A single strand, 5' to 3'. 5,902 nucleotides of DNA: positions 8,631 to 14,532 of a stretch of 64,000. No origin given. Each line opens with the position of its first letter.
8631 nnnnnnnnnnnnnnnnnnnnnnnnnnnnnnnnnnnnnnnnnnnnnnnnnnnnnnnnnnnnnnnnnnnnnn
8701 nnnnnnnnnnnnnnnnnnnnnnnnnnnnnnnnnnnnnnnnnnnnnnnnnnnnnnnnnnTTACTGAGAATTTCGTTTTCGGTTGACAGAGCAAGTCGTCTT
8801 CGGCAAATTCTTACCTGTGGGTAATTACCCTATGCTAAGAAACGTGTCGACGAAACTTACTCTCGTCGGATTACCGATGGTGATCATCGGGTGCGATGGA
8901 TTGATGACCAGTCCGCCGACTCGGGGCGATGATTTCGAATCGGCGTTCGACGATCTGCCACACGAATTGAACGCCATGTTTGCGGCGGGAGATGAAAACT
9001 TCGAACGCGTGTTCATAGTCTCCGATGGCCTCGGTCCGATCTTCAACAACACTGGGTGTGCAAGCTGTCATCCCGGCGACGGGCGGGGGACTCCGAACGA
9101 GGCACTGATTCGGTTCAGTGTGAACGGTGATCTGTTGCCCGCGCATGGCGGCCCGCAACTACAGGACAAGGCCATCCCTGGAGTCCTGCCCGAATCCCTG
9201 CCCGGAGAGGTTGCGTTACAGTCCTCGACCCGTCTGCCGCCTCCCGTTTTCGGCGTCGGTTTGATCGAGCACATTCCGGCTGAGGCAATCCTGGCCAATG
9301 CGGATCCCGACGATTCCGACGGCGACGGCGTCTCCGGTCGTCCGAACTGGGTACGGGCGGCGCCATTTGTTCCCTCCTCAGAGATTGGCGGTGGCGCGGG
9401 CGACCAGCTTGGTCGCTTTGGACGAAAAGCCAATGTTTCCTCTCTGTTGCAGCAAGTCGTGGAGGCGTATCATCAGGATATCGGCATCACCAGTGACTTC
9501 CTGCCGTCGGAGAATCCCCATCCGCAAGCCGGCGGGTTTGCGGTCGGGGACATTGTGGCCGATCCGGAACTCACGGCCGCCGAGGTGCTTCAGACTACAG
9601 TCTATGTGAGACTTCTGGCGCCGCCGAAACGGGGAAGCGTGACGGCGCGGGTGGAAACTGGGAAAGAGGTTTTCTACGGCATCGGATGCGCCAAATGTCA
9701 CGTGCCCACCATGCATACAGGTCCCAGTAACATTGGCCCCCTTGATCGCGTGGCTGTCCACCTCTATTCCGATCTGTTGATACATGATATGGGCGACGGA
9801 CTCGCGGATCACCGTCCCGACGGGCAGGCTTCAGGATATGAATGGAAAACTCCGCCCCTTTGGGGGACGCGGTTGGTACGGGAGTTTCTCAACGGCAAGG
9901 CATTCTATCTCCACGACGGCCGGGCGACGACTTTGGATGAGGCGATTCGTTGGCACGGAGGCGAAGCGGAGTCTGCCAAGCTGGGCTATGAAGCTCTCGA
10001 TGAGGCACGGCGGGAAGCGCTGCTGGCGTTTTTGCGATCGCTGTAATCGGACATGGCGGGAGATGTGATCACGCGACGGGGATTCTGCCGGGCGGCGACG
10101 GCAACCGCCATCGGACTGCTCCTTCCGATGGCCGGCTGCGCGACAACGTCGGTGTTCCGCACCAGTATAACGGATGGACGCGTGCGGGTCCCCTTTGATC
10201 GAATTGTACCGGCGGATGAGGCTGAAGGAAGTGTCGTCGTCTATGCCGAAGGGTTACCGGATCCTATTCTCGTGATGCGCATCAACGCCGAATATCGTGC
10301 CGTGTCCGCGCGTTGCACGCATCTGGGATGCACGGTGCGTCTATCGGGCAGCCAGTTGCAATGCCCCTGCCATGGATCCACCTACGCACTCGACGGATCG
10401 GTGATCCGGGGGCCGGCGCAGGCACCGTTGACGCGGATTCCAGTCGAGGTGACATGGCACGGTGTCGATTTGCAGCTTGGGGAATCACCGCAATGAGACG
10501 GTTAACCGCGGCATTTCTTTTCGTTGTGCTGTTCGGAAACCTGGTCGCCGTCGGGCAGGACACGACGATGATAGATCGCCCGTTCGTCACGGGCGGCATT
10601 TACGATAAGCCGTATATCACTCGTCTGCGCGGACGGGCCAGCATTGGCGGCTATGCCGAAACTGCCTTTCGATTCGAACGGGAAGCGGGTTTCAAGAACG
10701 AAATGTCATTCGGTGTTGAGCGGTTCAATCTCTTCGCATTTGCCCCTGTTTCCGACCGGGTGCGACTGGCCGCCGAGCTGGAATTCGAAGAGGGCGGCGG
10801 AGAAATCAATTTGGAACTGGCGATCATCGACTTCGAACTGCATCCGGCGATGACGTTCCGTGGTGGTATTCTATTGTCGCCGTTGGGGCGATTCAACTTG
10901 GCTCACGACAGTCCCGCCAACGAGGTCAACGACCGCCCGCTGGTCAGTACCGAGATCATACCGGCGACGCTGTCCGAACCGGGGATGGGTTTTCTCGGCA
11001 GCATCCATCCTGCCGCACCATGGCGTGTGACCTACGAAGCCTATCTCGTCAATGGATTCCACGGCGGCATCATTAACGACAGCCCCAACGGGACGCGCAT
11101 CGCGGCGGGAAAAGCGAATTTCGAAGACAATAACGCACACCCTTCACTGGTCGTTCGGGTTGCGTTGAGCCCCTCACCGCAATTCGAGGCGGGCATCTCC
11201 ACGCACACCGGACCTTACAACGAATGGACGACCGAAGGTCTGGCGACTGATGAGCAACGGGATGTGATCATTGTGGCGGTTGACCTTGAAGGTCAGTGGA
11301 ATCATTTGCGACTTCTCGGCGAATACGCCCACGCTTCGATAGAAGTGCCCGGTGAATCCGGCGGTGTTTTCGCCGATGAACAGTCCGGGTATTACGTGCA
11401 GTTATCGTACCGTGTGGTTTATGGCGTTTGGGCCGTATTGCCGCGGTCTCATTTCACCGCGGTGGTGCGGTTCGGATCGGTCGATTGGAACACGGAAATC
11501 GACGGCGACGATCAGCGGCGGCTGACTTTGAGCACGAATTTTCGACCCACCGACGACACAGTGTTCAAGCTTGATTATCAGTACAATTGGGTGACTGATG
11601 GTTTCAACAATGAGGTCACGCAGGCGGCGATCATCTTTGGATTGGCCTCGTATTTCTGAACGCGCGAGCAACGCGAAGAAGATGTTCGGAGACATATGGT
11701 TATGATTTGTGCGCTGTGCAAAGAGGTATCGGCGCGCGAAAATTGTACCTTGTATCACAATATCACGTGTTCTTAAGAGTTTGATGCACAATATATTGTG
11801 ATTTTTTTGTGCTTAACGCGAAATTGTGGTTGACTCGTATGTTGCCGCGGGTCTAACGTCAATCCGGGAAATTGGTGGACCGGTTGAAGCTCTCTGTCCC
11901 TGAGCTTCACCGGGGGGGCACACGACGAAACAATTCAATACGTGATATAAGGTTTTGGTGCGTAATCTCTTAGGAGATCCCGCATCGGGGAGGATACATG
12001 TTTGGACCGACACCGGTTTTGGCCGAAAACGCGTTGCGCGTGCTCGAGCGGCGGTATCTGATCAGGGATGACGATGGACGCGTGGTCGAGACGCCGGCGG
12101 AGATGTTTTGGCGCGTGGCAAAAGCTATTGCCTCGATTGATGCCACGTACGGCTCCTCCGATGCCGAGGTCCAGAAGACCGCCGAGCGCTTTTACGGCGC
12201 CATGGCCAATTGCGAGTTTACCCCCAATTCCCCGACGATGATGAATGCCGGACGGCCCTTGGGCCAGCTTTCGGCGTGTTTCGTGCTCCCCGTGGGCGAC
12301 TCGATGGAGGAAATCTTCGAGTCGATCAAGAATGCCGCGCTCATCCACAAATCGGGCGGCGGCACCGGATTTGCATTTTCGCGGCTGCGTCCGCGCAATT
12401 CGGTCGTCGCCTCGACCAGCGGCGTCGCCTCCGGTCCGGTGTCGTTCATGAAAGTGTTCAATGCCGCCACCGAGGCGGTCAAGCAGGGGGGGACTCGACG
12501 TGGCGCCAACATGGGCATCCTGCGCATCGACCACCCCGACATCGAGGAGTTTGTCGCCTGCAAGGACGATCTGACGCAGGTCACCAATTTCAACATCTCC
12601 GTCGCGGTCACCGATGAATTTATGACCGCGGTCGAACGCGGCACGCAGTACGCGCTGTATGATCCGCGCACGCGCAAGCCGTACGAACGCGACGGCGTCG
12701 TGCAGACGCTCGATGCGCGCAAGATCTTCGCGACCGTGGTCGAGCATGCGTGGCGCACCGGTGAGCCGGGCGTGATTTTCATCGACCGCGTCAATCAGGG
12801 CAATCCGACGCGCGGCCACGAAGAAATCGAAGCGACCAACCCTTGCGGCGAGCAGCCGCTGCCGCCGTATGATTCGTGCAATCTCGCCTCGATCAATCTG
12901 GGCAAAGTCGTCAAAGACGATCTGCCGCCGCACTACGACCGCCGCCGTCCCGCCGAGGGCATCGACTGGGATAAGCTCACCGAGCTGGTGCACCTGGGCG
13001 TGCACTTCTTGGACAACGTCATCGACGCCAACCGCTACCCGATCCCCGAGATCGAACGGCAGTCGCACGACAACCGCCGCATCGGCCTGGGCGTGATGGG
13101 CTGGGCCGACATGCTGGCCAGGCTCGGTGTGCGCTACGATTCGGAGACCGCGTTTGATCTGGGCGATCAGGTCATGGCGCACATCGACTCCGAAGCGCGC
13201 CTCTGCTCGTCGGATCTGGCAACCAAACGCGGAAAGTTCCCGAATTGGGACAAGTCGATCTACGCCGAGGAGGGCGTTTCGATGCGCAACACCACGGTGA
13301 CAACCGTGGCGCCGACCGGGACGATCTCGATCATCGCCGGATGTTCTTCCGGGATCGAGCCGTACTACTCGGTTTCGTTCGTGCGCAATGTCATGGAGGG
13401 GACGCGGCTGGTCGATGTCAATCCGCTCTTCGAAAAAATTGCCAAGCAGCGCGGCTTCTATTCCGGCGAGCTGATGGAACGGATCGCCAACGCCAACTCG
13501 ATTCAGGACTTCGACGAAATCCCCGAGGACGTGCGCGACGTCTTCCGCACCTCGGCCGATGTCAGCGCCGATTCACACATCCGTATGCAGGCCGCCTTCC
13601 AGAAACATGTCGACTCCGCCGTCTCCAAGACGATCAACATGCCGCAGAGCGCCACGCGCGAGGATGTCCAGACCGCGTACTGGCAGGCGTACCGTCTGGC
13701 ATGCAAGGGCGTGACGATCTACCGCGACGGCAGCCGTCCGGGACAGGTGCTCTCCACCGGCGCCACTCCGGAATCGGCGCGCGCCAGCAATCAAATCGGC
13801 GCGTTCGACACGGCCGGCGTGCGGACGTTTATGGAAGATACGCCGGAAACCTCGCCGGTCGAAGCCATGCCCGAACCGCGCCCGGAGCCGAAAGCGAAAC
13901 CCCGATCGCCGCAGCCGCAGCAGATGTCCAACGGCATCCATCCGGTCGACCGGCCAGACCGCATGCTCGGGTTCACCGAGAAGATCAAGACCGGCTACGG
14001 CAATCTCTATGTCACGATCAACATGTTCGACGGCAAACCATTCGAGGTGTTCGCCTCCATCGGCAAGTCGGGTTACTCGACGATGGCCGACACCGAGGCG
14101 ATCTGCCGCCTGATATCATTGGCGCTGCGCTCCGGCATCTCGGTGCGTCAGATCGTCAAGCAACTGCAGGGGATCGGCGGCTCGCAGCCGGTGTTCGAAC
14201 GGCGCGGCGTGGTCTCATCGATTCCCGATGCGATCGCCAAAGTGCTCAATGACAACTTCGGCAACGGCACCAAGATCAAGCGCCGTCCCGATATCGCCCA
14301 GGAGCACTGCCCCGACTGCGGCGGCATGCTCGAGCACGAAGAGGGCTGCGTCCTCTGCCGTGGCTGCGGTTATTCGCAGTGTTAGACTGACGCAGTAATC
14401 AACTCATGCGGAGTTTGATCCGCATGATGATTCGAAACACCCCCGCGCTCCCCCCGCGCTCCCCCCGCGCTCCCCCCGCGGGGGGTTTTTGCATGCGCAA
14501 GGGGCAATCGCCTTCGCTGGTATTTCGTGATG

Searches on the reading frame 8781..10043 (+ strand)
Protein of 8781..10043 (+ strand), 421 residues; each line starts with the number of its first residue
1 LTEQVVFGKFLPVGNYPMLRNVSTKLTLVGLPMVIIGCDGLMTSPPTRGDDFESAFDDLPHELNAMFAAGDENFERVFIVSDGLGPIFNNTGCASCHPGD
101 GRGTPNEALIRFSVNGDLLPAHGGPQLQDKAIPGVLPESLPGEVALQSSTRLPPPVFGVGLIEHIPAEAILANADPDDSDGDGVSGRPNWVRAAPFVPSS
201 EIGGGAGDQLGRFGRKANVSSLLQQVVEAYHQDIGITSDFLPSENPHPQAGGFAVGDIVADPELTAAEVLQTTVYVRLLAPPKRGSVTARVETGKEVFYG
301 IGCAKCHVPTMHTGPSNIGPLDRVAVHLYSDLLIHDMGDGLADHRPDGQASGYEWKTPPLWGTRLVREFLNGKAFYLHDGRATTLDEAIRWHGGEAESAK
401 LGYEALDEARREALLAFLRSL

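Call 17: search_protein_families(library=pfam, proteins=[window:8781-10043:+], max_evalue=0.001)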
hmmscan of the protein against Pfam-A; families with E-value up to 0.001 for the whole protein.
window:8781-10043:+ (421 aa): 2 families
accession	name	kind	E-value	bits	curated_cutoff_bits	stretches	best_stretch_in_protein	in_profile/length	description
PF06537.16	DHOR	-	1e-68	232.5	22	2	150-421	214-499/499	Di-haem oxidoreductase, putative peroxidase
PF00034.26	Cytochrom_C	-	4.3e-06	28.4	21.3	0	87-107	7-26/90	Cytochrome c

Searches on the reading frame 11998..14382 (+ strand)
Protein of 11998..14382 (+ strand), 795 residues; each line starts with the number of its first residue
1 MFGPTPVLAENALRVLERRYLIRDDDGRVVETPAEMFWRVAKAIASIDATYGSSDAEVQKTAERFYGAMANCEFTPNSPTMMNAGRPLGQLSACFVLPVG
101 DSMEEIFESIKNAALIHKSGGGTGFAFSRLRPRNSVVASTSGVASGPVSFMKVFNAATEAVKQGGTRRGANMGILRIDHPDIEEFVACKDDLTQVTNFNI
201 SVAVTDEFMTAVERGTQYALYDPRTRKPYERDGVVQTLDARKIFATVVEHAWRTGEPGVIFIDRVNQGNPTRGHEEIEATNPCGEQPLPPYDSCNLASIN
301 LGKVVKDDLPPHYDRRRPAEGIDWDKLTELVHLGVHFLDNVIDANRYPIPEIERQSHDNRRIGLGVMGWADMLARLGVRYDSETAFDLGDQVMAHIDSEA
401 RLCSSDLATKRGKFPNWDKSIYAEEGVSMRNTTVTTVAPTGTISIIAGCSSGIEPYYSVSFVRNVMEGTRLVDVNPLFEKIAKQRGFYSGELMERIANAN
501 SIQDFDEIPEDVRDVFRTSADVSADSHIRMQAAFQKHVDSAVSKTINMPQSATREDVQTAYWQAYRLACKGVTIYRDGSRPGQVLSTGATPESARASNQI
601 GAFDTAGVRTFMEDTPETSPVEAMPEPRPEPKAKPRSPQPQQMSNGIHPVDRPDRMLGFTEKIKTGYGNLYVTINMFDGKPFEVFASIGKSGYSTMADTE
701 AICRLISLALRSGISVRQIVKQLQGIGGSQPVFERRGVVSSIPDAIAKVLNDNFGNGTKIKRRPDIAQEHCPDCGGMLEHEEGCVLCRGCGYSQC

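Call 17: search_protein_families(library=pfam, proteins=[window:11998-14382:+], max_evalue=0.001)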
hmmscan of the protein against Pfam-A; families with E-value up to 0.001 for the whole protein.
window:11998-14382:+ (795 aa): 3 families
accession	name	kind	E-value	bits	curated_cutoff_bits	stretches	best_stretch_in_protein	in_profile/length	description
PF02867.20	Ribonuc_red_lgC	-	3e-141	472.1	23.9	2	92-424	1-346/523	Ribonucleotide reductase, barrel domain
PF00317.26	Ribonuc_red_lgN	-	8.2e-26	90.3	28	1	9-89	4-77/77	Ribonucleotide reductase, all-alpha domain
PF12637.14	TSCPD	-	1e-21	77.4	22.8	1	661-751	5-85/88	TSCPD domain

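Call 76: list_cluster_members(proteins=[window:11998-14382:+, window:31701-33182:+, P0129, window:51825-55268:+, window:57963-63854:+])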
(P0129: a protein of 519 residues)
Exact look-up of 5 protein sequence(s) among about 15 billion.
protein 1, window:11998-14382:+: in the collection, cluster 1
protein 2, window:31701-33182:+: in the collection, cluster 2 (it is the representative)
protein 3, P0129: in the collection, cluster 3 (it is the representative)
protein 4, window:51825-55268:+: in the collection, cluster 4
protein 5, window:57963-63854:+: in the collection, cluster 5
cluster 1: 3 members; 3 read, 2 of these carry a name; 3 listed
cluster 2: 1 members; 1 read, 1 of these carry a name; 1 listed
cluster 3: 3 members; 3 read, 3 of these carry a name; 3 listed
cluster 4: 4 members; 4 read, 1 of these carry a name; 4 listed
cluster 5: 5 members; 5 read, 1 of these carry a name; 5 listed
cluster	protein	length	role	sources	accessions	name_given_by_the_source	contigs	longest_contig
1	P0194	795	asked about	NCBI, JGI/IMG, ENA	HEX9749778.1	MAG TPA: vitamin B12-dependent ribonucleotide reductase [candidate division Zixibacteria ...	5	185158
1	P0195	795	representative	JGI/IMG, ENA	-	-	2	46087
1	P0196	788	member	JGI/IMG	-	ribonucleoside-diphosphate reductase alpha chain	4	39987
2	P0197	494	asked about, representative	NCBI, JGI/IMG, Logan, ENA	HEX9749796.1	MAG TPA: type VI secretion system contractile sheath large subunit [candidate division ... | type VI secretion system protein ImpC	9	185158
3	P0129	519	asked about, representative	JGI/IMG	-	hypothetical protein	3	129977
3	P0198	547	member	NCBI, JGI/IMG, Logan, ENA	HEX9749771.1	MAG TPA: hypothetical protein VGB22_00570 [candidate division Zixibacteria bacterium]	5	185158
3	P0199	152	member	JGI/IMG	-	hypothetical protein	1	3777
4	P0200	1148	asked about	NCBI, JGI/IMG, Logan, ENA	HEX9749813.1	MAG TPA: hypothetical protein VGB22_00790 [candidate division Zixibacteria bacterium] | hypothetical protein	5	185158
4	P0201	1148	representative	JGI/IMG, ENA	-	-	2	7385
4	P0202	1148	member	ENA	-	-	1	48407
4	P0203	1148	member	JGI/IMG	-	-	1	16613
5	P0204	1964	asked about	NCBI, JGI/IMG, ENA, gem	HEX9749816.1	MAG TPA: HYR domain-containing protein [candidate division Zixibacteria bacterium] | hypothetical protein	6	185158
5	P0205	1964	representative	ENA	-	-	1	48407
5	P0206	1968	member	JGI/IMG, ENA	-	-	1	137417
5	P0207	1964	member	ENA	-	-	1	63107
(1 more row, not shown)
